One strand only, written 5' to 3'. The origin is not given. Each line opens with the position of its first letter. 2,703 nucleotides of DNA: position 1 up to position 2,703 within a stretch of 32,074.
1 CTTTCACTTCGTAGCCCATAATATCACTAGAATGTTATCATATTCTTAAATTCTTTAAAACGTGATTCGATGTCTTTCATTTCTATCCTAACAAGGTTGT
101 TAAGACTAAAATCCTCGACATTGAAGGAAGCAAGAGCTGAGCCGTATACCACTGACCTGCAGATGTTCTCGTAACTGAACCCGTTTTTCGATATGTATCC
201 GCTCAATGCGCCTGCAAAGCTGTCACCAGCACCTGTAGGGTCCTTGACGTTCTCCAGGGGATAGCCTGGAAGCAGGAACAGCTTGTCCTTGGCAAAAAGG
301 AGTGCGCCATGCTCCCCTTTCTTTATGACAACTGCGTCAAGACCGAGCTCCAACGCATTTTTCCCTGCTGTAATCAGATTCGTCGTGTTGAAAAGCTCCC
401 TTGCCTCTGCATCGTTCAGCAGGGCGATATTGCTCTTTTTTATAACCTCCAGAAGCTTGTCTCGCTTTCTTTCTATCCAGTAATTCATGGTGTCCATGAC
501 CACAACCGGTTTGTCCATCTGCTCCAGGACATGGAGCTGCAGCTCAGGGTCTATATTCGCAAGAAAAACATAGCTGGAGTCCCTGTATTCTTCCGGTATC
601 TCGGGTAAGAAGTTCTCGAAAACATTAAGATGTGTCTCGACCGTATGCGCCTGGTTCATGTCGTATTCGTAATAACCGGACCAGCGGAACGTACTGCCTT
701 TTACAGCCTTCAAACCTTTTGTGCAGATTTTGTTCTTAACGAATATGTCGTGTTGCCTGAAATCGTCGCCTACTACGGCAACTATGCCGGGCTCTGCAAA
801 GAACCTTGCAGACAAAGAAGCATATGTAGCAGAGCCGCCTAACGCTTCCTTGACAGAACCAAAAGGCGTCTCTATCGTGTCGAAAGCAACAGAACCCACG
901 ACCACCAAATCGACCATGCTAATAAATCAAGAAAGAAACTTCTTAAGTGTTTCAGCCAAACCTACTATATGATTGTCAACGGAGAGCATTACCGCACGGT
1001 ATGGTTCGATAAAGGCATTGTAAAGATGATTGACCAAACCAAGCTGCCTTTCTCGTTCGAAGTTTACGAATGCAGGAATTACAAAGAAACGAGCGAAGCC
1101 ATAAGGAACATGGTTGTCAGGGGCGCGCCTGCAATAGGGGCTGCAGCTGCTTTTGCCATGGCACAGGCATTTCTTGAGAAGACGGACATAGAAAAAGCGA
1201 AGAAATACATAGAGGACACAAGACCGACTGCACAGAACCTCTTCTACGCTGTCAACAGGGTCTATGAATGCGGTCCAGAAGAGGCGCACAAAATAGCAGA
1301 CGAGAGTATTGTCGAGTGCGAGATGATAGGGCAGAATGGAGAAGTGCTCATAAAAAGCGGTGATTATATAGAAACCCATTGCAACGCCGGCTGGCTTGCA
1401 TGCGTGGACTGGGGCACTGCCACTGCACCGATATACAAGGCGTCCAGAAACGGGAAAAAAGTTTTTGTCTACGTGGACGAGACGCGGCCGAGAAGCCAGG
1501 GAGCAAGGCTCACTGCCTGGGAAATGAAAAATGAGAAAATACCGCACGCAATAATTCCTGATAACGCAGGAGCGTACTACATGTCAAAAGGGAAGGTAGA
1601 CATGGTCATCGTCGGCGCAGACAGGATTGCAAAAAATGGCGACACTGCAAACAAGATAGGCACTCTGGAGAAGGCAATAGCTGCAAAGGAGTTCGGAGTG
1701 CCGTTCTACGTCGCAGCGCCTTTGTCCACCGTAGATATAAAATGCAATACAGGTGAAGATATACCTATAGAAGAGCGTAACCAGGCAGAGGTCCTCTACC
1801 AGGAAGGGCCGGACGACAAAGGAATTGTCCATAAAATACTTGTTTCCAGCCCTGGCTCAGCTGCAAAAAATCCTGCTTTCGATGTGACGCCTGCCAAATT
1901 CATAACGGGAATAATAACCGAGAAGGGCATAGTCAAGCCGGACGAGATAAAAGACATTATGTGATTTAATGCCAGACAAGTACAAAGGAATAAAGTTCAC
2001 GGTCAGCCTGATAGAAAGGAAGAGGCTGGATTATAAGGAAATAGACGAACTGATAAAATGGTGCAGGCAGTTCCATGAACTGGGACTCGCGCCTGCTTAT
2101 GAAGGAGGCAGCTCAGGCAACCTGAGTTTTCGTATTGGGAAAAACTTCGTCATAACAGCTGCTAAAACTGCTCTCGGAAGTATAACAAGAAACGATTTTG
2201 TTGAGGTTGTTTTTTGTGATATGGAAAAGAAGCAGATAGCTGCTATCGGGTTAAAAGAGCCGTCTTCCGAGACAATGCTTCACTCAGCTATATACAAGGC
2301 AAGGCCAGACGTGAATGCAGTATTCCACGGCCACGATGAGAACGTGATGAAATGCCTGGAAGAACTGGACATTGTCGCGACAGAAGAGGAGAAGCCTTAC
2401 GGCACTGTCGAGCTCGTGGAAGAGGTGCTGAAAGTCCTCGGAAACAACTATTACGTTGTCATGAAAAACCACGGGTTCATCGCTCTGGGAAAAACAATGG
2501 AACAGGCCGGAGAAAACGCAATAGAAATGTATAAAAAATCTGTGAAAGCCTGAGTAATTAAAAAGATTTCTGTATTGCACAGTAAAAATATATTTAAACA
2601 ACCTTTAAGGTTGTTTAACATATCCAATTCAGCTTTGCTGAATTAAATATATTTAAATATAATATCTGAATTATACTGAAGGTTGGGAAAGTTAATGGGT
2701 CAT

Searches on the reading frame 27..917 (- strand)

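Call 29: search_protein_families(library=pfam, max_evalue=0.001, proteins=[window:27-917:-])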
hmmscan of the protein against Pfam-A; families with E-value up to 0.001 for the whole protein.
window:27-917:- (296 aa): 1 family
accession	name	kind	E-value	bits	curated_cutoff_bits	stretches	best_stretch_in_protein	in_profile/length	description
PF00294.29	PfkB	-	1.3e-21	77.7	25.8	1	4-273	4-296/302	pfkB family carbohydrate kinase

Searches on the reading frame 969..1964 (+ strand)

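Call 29: search_protein_families(library=pfam, max_evalue=0.001, proteins=[window:969-1964:+])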
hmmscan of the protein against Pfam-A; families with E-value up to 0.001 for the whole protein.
window:969-1964:+ (331 aa): 1 family
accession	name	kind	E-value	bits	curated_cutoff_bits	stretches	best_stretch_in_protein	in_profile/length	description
PF01008.23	IF-2B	-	9.7e-69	232.1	22.4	1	50-324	2-280/280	Initiation factor 2 subunit family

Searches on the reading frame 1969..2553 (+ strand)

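Call 29: search_protein_families(library=pfam, max_evalue=0.001, proteins=[window:1969-2553:+])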
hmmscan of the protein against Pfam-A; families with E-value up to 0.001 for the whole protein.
window:1969-2553:+ (194 aa): 1 family
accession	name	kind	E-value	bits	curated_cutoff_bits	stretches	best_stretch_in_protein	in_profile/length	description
PF00596.27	Aldolase_II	-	8.3e-27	94.7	22.2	1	27-187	2-175/183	Class II Aldolase and Adducin N-terminal domain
